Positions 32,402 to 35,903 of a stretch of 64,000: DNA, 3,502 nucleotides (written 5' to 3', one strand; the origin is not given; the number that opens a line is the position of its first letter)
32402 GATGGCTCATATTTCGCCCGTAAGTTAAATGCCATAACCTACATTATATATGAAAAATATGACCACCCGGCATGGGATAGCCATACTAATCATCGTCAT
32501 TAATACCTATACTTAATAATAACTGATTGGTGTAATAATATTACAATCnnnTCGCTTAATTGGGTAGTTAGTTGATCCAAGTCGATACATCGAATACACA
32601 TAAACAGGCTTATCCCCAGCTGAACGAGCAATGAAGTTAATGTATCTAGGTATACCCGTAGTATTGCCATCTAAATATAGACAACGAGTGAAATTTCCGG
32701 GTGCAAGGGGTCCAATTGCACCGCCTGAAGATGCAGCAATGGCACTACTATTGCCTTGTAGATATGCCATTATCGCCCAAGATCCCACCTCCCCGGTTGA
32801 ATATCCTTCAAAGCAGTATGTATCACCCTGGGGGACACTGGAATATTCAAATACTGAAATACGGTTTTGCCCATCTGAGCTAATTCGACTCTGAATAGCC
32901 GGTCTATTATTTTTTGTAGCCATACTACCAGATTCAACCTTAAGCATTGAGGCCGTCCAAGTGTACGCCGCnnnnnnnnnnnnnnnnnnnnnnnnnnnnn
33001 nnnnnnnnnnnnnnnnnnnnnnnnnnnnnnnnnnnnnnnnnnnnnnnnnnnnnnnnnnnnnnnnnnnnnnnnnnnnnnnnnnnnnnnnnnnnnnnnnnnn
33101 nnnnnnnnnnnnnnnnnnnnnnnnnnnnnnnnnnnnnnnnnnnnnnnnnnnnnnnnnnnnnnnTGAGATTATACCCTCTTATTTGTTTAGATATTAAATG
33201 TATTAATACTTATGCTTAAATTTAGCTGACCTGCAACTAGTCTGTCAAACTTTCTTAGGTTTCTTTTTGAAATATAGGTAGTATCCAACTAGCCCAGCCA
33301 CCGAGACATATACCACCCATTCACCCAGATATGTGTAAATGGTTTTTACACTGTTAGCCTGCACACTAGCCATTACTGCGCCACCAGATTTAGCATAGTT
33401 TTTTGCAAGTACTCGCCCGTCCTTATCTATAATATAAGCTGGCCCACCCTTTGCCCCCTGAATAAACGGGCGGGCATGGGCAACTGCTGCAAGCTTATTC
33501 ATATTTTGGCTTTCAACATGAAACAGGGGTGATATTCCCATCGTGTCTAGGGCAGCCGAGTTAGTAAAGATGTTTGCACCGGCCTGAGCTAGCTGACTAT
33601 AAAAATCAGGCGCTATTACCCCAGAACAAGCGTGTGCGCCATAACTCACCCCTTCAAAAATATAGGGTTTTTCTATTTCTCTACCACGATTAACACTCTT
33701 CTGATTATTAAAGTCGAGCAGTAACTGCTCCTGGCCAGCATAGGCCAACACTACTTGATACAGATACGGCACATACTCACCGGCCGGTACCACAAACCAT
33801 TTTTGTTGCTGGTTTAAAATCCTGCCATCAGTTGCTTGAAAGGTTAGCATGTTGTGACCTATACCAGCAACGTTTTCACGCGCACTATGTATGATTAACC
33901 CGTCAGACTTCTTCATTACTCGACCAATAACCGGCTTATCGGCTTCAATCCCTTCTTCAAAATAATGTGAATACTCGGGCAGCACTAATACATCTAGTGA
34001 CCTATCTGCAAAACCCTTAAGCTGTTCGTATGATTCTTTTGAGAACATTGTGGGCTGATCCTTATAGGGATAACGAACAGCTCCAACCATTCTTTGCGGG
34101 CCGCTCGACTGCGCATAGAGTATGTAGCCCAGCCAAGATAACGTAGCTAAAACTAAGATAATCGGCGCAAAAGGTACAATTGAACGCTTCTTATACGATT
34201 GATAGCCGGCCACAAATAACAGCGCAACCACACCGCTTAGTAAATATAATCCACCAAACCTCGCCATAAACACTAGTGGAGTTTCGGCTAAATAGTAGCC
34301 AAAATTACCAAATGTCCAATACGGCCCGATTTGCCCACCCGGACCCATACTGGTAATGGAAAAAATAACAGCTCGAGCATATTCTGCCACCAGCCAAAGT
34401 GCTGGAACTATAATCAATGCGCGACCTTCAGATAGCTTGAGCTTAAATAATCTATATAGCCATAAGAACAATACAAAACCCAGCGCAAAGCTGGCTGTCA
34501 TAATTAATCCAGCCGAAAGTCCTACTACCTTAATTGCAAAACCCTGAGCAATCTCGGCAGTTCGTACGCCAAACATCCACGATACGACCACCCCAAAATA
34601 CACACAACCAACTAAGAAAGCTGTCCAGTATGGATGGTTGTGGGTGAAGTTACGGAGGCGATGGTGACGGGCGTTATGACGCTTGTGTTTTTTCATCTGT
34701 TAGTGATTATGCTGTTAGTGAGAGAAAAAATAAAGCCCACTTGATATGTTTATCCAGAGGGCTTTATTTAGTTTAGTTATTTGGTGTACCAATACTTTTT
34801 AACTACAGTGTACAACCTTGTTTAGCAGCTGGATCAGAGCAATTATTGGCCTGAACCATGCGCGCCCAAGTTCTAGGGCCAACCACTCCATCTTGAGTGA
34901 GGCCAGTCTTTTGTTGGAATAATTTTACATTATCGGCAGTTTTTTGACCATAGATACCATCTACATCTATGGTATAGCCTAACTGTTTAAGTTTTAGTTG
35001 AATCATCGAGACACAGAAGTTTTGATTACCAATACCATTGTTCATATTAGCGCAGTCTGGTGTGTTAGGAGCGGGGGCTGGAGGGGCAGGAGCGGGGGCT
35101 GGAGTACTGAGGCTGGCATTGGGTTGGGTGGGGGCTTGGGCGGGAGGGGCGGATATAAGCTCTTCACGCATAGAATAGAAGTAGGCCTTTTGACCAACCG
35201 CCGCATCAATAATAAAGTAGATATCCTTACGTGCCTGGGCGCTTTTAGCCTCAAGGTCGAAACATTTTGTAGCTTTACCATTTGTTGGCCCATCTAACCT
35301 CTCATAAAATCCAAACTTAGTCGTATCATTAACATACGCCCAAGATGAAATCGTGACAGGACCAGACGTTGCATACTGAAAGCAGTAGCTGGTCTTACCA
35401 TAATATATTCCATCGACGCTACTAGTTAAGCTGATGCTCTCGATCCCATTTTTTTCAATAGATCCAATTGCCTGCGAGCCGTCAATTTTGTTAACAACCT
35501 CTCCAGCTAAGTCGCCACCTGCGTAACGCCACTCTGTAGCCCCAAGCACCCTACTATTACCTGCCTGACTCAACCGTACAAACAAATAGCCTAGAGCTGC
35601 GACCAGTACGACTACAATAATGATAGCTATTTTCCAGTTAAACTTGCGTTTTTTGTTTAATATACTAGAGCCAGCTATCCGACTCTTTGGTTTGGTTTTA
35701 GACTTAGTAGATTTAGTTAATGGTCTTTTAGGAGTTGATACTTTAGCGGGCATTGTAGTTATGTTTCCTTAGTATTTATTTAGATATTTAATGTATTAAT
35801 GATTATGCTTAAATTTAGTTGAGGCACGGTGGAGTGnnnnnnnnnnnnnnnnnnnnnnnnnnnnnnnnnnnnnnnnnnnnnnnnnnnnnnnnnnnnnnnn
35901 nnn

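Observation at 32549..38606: Tandemly duplicated cassette pairing diversified anchored PG-binding proteins with Lnt-like membrane CN-hydrolases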

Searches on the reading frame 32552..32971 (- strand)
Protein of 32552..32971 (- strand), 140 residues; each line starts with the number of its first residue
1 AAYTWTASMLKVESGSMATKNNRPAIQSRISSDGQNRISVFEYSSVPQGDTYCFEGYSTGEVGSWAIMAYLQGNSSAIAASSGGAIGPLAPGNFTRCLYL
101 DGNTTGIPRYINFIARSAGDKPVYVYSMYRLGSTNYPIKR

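Call 47: find_homologous_proteins(query=A3, max_evalue=0.01)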
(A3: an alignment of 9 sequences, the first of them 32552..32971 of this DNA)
Query A3 (9 sequences) (140 aa, profile of the alignment): 8 proteins with E <= 0.01 among 4673 candidates.
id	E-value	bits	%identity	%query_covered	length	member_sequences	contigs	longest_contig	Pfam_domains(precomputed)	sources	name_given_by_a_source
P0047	3.3e-49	184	26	82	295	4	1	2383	PF01471.24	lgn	-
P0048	6.5e-47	177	28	31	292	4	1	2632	PF01471.24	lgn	-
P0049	3.2e-44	168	24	26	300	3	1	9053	PF01471.24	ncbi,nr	ncbi:MAG: hypothetical protein QG658_445 [Patescibacteria group bacterium]|nr:hypothetical protein [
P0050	3.0e-41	158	27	55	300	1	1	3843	PF01471.24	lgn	-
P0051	1.7e-40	156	59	100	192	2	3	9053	-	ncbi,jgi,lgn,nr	ncbi:MAG: hypothetical protein QG658_444 [Patescibacteria group bacterium]|jgi:hypothetical protein|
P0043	1.8e-40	156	61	100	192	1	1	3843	-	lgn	-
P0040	2.7e-40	155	97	100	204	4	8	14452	-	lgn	-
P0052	3.2e-21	93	24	26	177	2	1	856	PF01471.24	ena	-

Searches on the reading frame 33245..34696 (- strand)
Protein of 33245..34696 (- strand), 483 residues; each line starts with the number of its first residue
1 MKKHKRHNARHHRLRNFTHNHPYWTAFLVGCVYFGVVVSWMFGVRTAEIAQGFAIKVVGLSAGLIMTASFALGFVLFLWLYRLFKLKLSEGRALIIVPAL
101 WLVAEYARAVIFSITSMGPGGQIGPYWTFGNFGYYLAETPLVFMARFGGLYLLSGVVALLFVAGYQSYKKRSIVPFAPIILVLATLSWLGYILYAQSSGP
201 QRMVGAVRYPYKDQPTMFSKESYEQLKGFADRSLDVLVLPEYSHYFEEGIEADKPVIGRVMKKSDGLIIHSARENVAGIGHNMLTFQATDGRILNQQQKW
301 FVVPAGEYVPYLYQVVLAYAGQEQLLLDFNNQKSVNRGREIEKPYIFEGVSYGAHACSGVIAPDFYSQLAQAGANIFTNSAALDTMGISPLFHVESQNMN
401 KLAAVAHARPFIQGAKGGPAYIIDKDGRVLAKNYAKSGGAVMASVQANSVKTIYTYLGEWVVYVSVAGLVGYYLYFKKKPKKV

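Call 3: search_protein_families(library=pfam, proteins=[window:33245-34696:-], max_evalue=1)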
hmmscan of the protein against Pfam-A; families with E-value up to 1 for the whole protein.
window:33245-34696:- (483 aa): 2 families
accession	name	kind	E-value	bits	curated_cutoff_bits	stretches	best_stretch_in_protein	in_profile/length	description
PF20154.4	LNT_N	-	8.5e-08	33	27.1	1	23-160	39-156/159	Apolipoprotein N-acyltransferase N-terminal domain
PF00795.27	CN_hydrolase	-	0.0049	16.7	23.2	1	327-451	120-252/256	Carbon-nitrogen hydrolase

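Call 4: search_protein_families(library=ncbifam, proteins=[window:33245-34696:-], max_evalue=1)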
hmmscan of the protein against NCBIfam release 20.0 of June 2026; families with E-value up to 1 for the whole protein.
window:33245-34696:- (483 aa): 2 families
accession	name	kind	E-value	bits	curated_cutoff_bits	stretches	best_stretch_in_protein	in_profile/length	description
TIGR00546.1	lnt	equivalog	5.5e-26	91.6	132.9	1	30-428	2-394/395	apolipoprotein N-acyltransferase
TIGR01218.1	Gpos_tandem_5TM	subfamily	0.049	13.4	35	0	29-89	65-125/208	tandem five-TM protein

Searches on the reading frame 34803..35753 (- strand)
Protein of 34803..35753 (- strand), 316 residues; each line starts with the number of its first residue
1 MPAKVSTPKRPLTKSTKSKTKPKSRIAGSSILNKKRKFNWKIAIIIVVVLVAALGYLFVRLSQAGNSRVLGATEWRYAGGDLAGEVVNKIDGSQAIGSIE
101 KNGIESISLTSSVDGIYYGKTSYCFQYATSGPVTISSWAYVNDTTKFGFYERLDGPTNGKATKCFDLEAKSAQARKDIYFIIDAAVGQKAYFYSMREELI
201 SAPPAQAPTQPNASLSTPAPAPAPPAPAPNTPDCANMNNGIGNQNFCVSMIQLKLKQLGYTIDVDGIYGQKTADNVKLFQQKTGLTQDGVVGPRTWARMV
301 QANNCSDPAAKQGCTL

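Call 3: search_protein_families(library=pfam, proteins=[window:34803-35753:-], max_evalue=1)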
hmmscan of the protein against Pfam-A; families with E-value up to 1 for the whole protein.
window:34803-35753:- (316 aa): 4 families
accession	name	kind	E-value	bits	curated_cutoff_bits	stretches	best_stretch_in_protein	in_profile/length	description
PF01471.23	PG_binding_1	-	8.1e-17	61.6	23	1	248-299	5-57/57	Putative peptidoglycan binding domain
PF09374.15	PG_binding_3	-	0.00014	22.4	24.6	1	248-277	3-32/76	Predicted Peptidoglycan domain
PF04625.18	DEC-1_N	-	0.0035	16.9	29.2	1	197-249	111-160/403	DEC-1 protein, N-terminal region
PF04415.17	DUF515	-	0.32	9.8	29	1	11-54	5-46/449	Protein of unknown function (DUF515)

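Call 4: search_protein_families(library=ncbifam, proteins=[window:34803-35753:-], max_evalue=1)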
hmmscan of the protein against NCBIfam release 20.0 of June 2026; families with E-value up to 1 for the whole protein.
window:34803-35753:- (316 aa): 10 families
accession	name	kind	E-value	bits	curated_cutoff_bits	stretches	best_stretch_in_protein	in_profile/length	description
TIGR02869.1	spore_SleB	equivalog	1.2e-12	48.2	236.5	1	241-305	9-74/201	spore cortex-lytic enzyme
NF052336.1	PdgHdaseHSB100310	equivalog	1.7e-11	44.1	500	1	242-300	188-247/316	peptidoglycan hydrolase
NF052335.1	PdgHdaseHSB129560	equivalog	1.7e-11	44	500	1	242-301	203-263/330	peptidoglycan hydrolase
TIGR03979.1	His_Ser_Rich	equivalog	0.0006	19.8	121.65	1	200-294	87-181/190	His-Xaa-Ser repeat protein HxsA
NF052377.1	lmo1851_S41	exception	0.00079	18.2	725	1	247-301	392-447/468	lmo1851 family serine protease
NF007891.0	PRK10594.1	equivalog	0.0033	16.3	425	1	264-296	314-346/617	L,D-transpeptidase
NF040573.1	holin_dep_muram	equivalog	0.009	15.8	240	1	247-278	97-128/200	holin-associated N-acetylmuramidase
NF038080.1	PG_bind_siph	domain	0.029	14.7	55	1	265-300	37-75/76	peptidoglycan-binding protein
NF033930.1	pneumo_PspA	exception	0.18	10.5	850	1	202-236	363-396/659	pneumococcal surface protein A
NF041474.1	membrane_YkgR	equivalog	0.25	11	40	1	33-60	4-31/33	small membrane protein YkgR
